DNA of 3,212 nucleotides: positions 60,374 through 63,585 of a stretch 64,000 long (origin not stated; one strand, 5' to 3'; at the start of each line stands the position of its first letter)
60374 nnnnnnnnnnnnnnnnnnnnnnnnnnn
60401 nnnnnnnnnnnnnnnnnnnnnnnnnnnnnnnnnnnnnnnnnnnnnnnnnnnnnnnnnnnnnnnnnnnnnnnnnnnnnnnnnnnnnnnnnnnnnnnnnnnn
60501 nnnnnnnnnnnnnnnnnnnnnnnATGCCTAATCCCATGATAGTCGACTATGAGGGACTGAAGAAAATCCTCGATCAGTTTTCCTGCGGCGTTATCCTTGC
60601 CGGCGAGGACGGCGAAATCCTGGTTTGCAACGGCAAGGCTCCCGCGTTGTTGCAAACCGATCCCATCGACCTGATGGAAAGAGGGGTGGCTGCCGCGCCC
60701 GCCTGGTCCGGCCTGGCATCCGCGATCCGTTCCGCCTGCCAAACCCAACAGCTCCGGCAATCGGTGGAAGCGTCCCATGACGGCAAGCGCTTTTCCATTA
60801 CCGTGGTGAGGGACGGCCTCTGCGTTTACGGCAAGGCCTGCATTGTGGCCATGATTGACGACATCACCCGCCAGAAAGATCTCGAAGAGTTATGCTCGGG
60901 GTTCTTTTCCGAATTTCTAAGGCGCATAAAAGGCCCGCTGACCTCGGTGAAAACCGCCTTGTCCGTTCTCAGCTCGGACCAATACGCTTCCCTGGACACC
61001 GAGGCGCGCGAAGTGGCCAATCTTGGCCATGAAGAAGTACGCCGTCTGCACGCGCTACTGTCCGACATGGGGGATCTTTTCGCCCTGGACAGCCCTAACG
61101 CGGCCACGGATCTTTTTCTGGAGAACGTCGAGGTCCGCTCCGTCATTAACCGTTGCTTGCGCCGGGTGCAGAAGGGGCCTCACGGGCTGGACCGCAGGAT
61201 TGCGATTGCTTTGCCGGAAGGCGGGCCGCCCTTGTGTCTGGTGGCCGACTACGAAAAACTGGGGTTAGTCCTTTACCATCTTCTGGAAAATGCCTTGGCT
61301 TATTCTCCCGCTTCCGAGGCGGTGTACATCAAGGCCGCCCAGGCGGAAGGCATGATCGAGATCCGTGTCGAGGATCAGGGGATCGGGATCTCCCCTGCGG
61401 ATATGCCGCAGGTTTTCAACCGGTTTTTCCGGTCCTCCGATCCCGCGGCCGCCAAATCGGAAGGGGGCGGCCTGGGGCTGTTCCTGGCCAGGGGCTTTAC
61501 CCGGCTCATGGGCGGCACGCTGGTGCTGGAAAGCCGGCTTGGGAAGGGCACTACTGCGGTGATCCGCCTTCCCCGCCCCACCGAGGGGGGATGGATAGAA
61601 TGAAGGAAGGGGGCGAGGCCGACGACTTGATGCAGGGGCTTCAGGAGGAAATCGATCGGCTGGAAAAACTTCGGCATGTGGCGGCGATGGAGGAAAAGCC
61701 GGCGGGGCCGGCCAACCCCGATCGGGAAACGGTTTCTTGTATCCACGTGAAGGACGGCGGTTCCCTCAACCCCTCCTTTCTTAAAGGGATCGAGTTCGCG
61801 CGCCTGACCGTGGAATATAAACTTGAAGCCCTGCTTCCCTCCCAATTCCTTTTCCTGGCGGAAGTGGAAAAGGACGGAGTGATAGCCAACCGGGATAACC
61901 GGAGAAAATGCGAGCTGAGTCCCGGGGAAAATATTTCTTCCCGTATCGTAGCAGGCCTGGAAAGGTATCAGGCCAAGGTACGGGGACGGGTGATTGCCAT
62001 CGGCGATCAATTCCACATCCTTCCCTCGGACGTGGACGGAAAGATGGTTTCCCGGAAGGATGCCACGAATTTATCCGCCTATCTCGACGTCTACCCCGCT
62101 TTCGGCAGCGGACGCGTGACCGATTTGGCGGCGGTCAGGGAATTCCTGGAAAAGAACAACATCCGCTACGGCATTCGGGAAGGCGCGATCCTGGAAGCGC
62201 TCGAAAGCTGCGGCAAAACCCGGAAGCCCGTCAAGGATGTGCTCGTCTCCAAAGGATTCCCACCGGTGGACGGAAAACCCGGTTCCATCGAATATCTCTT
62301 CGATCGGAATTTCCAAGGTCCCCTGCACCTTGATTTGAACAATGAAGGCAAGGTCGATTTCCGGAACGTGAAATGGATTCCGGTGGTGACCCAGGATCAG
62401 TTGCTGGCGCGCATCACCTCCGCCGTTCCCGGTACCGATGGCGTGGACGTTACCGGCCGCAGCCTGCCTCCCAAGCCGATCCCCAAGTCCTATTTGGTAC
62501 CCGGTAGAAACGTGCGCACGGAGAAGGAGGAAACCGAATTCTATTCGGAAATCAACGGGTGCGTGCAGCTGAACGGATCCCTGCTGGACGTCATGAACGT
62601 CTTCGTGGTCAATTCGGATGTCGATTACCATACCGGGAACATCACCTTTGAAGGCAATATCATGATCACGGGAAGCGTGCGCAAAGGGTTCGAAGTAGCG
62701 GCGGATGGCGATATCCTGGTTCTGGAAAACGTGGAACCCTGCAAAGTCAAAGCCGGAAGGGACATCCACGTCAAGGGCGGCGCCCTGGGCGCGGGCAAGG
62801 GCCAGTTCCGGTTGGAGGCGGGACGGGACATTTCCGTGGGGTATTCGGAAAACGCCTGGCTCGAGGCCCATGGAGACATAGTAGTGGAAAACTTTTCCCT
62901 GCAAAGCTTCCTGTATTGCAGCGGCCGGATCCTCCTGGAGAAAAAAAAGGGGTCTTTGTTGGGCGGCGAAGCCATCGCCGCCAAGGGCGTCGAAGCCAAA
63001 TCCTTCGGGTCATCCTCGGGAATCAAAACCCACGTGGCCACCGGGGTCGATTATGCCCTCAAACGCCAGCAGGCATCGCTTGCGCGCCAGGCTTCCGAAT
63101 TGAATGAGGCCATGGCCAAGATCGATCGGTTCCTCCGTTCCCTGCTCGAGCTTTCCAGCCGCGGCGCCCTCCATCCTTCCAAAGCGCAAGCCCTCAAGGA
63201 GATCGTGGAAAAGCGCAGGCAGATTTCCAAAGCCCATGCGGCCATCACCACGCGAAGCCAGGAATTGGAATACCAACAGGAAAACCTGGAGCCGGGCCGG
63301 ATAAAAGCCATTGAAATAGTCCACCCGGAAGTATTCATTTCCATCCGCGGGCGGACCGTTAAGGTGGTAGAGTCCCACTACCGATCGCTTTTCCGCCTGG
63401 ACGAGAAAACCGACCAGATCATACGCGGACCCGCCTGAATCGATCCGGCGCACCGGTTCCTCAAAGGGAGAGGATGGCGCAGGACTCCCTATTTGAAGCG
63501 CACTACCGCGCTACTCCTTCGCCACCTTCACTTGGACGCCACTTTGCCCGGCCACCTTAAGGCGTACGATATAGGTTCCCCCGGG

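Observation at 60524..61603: HK-like protein in which the phospho-acceptor His of the H-box is replaced (….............…) while the ATP-binding N/G boxes are intact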

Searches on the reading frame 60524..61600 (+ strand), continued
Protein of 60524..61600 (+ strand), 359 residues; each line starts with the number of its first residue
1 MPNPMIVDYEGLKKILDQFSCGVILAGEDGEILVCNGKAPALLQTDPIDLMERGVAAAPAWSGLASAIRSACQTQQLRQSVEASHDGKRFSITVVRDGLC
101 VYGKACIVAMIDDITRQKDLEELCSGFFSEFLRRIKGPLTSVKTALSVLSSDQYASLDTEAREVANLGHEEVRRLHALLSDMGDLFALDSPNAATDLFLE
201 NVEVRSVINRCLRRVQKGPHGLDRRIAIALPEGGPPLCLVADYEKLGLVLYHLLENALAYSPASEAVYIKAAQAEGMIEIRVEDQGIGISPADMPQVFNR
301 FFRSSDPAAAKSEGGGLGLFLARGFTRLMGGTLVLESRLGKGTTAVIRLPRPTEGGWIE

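Call 71: search_protein_families(library=pfam, proteins=[L015:1729-4620:+, L015:4616-4993:+, L015:6056-7903:+, L015:473-1456:+], max_evalue=0.0001)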
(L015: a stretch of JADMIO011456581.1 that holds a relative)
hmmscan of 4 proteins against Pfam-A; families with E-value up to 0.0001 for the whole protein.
L015:1729-4620:+ (964 aa): 9 families
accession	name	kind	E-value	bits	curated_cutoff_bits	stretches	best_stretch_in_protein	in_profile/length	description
PF02518.31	HATPase_c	-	1.1e-28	100.3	26.4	1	544-658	1-109/111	Histidine kinase-, DNA gyrase B-, and HSP90-like ATPase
PF08448.16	PAS_4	-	1.8e-22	80.1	23.1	2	313-414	6-110/110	PAS fold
PF00512.31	HisKA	-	3.3e-22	78.7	26.9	1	432-497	1-66/66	His Kinase A (phospho-acceptor) domain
PF00072.30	Response_reg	-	8.3e-20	71.5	30.2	1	689-803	1-110/111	Response regulator receiver domain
PF00989.32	PAS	-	9.2e-15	55.1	22.6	1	325-408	24-112/113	PAS fold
PF13426.13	PAS_9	-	3.2e-14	53.5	27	1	327-410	16-102/103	PAS domain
PF08447.18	PAS_3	-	3.9e-13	49.9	25.6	1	327-395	4-74/89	PAS fold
PF01627.28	Hpt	-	7.6e-08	32.9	24.6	1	853-930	1-78/84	Hpt domain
PF13188.13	PAS_8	-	2e-06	27.9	21.8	0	171-222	2-53/65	PAS domain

L015:4616-4993:+ (126 aa): 1 family
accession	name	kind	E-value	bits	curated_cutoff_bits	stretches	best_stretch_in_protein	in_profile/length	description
PF00072.30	Response_reg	-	2.6e-24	85.9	30.2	1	7-118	1-110/111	Response regulator receiver domain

L015:6056-7903:+ (616 aa): 2 families
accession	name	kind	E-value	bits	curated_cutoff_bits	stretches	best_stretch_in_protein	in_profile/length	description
PF03961.19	FapA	-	1.3e-62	212.3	31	1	337-606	1-269/272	Flagellar Assembly Protein A beta solenoid domain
PF20250.3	FapA_N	-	2.9e-31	108.6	27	1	158-329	6-176/178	Flagellar Assembly Protein A N-terminal region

L015:473-1456:+ (328 aa): 3 families
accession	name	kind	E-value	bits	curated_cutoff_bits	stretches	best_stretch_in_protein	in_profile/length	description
PF02518.31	HATPase_c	-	2.8e-20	73.2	26.4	1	207-325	5-110/111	Histidine kinase-, DNA gyrase B-, and HSP90-like ATPase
PF00512.31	HisKA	-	2.5e-05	24.7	26.9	1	97-154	2-58/66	His Kinase A (phospho-acceptor) domain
PF23483.1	Microp_apicomplexa_2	-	6.4e-05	23.6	27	0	149-201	16-68/108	Apicomplexa microprotein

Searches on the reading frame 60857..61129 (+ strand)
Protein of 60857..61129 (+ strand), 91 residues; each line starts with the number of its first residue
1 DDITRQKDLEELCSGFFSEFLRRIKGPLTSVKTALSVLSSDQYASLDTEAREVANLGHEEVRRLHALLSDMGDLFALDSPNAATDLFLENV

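Call 74: search_solved_structures(query=window:60857-61129:+, max_evalue=1, show_alignments=5)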
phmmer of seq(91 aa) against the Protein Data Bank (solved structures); distinct sequences matched with E-value up to 1: 3.
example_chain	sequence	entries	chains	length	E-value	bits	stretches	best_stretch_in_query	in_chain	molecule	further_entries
5c93_A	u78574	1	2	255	0.12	16.2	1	2-91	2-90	Histidine kinase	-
4u7n_A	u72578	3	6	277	0.14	15.9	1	2-91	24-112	Histidine protein kinase sensor protein | Histidine kinase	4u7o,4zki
4i5s_A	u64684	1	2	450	0.15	15.9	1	2-90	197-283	Putative histidine kinase CovS; VicK-like protein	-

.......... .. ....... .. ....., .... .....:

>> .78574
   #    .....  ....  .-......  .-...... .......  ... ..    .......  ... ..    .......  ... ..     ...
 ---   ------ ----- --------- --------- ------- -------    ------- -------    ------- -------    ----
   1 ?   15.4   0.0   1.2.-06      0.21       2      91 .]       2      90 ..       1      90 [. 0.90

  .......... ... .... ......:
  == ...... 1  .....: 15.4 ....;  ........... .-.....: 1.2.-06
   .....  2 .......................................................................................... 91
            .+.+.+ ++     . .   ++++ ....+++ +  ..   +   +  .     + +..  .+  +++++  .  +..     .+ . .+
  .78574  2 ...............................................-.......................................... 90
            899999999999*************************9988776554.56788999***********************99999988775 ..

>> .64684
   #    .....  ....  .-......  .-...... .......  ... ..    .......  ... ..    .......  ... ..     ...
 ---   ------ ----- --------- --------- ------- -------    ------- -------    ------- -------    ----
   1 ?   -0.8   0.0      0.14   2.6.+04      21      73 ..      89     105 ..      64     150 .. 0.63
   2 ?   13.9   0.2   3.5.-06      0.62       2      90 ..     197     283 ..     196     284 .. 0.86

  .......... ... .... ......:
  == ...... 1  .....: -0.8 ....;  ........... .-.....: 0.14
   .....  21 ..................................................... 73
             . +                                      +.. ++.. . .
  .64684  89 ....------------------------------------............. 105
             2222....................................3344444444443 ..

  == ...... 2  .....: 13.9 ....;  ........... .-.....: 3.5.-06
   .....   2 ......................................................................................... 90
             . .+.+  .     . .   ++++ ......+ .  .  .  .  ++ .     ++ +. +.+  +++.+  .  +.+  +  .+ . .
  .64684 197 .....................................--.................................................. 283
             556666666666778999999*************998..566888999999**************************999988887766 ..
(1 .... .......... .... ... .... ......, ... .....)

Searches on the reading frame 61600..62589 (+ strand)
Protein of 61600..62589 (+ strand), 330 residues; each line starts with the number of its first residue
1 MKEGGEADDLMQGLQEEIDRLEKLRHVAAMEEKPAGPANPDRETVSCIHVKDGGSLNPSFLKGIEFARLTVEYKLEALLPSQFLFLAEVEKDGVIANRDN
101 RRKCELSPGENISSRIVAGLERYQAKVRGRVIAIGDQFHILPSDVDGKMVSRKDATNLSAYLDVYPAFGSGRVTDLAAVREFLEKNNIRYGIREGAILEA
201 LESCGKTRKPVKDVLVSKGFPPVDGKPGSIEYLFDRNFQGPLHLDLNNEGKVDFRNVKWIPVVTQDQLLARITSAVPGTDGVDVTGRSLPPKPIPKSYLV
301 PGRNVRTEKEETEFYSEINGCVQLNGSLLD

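Call 64: predict_structure(alignment_id=A5)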
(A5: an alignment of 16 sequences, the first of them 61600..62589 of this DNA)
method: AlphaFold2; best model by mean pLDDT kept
length: 330 residues; sequences in the alignment: 16
mean_pLDDT: 84.7   pTM: 0.59
mean pLDDT of the five models: 84.7, 83.2, 83.1, 81.5, 80.9
residues with pLDDT >= 90: 158; 70-90: 132; 50-70: 26; < 50: 14
segments of 3 or more residues with pLDDT < 50: 1-3, 32-42
pLDDT, mean of each block of 10 residues (from residue 1): 61 84 68 37 72 89 92 88 91 93 91 91 95 95 92 93 92 92 94 95 91 95 88 66 71 70 86 89 93 84 89 89 80
secondary structure, 60 per line:
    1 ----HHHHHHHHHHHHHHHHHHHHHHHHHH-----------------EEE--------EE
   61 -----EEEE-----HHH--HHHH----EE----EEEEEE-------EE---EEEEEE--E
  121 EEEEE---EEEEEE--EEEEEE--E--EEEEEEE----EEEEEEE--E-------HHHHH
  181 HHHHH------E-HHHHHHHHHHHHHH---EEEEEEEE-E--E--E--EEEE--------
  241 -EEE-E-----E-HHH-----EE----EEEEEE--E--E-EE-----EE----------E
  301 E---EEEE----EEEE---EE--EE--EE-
elements in order: H5-30 E48-50 E66-69 H80-83 E94-99 E112-117 E120-125 E129-134 E137-142 E148-154 E159-165 H176-185 H194-207 E211-218 E229-232 E242-244 E268-273 E305-308 E313-316

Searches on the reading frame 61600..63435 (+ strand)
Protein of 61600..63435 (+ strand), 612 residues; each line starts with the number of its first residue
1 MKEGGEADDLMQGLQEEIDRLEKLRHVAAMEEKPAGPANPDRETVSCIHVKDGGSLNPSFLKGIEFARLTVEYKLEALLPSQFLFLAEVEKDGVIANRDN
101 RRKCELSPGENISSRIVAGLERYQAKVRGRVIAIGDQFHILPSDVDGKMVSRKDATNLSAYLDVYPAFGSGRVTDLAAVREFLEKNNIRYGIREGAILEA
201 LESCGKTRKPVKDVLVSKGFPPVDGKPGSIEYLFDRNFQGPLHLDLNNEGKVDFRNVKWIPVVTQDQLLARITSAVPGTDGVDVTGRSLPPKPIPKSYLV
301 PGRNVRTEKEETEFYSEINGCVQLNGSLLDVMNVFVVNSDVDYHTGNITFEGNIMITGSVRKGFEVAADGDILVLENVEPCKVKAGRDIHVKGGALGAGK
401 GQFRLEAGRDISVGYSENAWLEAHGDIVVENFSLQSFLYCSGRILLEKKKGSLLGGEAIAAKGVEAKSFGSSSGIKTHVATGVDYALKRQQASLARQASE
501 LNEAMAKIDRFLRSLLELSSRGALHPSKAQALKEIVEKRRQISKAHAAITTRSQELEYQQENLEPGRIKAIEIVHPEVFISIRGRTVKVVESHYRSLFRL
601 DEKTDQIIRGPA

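Call 3: search_protein_families(library=pfam, proteins=[window:61600-63435:+], max_evalue=1)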
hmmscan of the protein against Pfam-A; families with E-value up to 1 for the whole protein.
window:61600-63435:+ (612 aa): 3 families
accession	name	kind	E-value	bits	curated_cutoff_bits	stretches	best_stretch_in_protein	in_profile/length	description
PF03961.19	FapA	-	1.8e-62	211.9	31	1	333-603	1-270/272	Flagellar Assembly Protein A beta solenoid domain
PF20250.3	FapA_N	-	8.3e-34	116.9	27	1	157-325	9-176/178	Flagellar Assembly Protein A N-terminal region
PF03775.22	MinC_C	-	0.0008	19.8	33.2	1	348-378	12-42/102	Septum formation inhibitor MinC, C-terminal domain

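Call 4: search_protein_families(library=ncbifam, proteins=[window:61600-63435:+], max_evalue=0.1)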
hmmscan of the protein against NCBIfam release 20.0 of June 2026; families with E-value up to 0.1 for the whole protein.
window:61600-63435:+ (612 aa): 4 families
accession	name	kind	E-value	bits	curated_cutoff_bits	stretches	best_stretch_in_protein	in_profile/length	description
NF001775.0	PRK00513.1-6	equivalog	0.00065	19.3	292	1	348-387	114-152/210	septum site-determining protein MinC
TIGR01222.1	minC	equivalog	0.027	14.2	95.25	1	354-393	122-163/226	septum site-determining protein MinC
NF001778.0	PRK00513.2-4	equivalog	0.033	13.5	315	1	347-374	165-192/266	septum site-determining protein MinC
NF010598.0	PRK13992.1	equivalog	0.069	12.6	183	0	347-386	110-148/205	septum site-determining protein MinC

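Call 56: find_homologous_proteins(query=window:61600-63435:+, max_evalue=1e-20)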
Query window:61600-63435:+ (612 aa): 22 proteins with E <= 1e-20 among 8000 candidates.
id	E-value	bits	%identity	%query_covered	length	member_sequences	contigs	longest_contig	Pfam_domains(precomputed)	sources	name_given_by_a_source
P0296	0.0e+0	1361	100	100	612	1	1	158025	PF03775.23,PF20250.4,PF03961.20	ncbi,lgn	-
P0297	1.6e-283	960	68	100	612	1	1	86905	PF20250.4,PF03961.20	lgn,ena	-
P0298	2.4e-282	956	69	100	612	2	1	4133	PF03775.23,PF20250.4,PF03961.20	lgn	-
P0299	3.6e-265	899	65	100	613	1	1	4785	PF20250.4,PF03961.20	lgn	-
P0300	2.9e-259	880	64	100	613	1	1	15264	PF20250.4,PF03961.20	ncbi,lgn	-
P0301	2.1e-194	666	50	100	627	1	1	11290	PF20250.4,PF03961.20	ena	-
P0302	5.6e-180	618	49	99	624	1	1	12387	PF20250.4,PF03961.20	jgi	jgi:uncharacterized protein (DUF342 family)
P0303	6.1e-179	615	50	99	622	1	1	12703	PF20250.4,PF03961.20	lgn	-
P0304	6.6e-179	614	50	99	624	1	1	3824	PF20250.4,PF03961.20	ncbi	-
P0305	5.2e-178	611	52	94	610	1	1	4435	PF20250.4,PF03961.20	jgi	jgi:uncharacterized protein (DUF342 family)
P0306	2.1e-174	600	49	99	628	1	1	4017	PF20250.4,PF03961.20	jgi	jgi:uncharacterized protein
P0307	1.0e-166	574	47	99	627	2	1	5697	PF20250.4,PF03961.20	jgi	jgi:uncharacterized protein (DUF342 family)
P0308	5.1e-165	569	47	99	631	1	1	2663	PF20250.4,PF03961.20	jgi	jgi:uncharacterized protein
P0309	6.0e-103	364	34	100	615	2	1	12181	PF20250.4,PF03961.20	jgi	jgi:uncharacterized protein (DUF342 family)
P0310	1.1e-87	313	31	99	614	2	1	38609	PF20250.4,PF03961.20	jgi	jgi:uncharacterized protein (DUF342 family)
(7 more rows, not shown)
